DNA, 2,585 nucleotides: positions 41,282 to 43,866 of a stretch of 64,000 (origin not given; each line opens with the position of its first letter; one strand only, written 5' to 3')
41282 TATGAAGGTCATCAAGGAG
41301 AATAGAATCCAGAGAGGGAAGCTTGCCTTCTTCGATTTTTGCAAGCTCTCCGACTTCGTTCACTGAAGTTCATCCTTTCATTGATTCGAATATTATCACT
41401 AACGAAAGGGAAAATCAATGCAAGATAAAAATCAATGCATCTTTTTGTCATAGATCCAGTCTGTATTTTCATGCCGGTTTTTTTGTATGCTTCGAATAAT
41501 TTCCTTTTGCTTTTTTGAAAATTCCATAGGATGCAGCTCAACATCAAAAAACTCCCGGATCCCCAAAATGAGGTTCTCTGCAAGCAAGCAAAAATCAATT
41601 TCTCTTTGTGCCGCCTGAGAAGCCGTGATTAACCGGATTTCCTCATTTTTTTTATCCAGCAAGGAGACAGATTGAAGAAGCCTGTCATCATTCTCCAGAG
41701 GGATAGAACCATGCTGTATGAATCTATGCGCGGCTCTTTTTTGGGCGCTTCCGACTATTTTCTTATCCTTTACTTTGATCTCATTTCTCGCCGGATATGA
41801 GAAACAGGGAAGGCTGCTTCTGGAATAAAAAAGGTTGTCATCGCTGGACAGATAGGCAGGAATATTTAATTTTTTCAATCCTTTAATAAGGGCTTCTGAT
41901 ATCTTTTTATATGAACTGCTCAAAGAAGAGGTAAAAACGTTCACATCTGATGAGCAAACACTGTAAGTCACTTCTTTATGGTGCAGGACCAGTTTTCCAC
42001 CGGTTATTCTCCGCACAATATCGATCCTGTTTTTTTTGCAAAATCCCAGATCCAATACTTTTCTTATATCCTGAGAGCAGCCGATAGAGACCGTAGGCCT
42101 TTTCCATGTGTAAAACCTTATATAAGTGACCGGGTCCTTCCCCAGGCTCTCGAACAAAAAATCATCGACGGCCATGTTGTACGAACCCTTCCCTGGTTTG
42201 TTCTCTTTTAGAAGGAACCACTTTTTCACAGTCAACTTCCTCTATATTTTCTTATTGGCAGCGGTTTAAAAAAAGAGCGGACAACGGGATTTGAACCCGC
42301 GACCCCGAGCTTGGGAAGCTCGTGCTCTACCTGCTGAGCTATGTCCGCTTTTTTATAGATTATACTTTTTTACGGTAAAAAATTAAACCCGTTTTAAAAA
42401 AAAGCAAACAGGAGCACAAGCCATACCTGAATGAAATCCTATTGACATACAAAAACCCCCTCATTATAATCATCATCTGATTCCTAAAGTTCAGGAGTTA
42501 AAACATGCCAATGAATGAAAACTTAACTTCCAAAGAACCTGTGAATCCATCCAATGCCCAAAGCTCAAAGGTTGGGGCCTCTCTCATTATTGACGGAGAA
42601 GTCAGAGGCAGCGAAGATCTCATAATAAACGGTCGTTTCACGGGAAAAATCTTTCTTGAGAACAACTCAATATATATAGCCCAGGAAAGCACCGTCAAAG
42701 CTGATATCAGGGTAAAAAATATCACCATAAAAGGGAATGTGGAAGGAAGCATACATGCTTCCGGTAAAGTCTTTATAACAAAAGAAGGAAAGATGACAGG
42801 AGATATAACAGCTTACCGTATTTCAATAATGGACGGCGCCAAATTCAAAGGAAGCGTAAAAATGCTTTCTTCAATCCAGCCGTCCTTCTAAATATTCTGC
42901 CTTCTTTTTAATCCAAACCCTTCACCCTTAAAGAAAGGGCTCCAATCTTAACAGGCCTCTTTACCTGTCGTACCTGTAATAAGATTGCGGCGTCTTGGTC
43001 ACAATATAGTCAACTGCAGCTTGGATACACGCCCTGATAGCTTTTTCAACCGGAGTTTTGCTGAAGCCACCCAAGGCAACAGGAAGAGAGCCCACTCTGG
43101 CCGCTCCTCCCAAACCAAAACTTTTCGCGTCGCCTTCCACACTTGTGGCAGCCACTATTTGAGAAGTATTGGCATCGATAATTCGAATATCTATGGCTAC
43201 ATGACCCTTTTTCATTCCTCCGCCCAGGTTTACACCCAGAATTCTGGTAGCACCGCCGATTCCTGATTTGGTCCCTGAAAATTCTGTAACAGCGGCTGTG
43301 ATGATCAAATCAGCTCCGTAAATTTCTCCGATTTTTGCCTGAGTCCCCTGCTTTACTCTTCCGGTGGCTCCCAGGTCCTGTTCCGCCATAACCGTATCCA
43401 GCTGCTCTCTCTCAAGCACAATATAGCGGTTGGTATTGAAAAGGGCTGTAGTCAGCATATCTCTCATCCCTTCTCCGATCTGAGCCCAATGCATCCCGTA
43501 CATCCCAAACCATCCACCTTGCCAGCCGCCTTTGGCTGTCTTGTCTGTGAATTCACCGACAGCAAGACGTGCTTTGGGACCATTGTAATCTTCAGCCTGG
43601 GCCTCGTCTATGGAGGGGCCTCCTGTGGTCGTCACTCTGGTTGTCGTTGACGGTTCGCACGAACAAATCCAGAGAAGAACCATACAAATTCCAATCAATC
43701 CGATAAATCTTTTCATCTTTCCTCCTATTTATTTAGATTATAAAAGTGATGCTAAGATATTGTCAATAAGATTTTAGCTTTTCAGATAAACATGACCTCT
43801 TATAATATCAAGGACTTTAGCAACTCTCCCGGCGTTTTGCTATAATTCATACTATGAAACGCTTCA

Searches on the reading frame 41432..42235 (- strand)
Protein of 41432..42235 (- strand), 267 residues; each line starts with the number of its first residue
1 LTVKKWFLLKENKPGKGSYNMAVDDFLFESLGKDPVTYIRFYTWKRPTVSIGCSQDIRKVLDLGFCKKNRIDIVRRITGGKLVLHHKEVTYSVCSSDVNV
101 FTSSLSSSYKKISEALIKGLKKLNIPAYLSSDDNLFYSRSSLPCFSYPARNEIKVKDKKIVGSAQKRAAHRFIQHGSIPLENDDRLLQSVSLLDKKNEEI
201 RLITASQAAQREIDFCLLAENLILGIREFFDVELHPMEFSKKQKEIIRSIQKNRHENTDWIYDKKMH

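Call 45: search_protein_families(library=pfam, max_evalue=0.000001, proteins=[window:41432-42235:-])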
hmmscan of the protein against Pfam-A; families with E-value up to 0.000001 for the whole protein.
window:41432-42235:- (267 aa): 2 families
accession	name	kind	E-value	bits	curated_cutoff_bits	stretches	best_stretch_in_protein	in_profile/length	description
PF21948.1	LplA-B_cat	-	9.5e-31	107.7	27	1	18-191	3-157/200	Lipoyl protein ligase A/B catalytic domain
PF03099.24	BPL_LplA_LipB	-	5.8e-11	42.9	21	1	63-180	18-130/133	Biotin/lipoate A/B protein ligase family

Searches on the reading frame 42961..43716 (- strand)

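Call 45: search_protein_families(library=pfam, max_evalue=0.000001, proteins=[window:42961-43716:-])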
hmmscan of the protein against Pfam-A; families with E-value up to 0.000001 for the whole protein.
window:42961-43716:- (251 aa): 1 family
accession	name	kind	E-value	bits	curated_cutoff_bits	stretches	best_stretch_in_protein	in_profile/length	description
PF03783.19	CsgG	-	1.1e-38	133.2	20.8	1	47-245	8-204/210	Curli production assembly/transport component CsgG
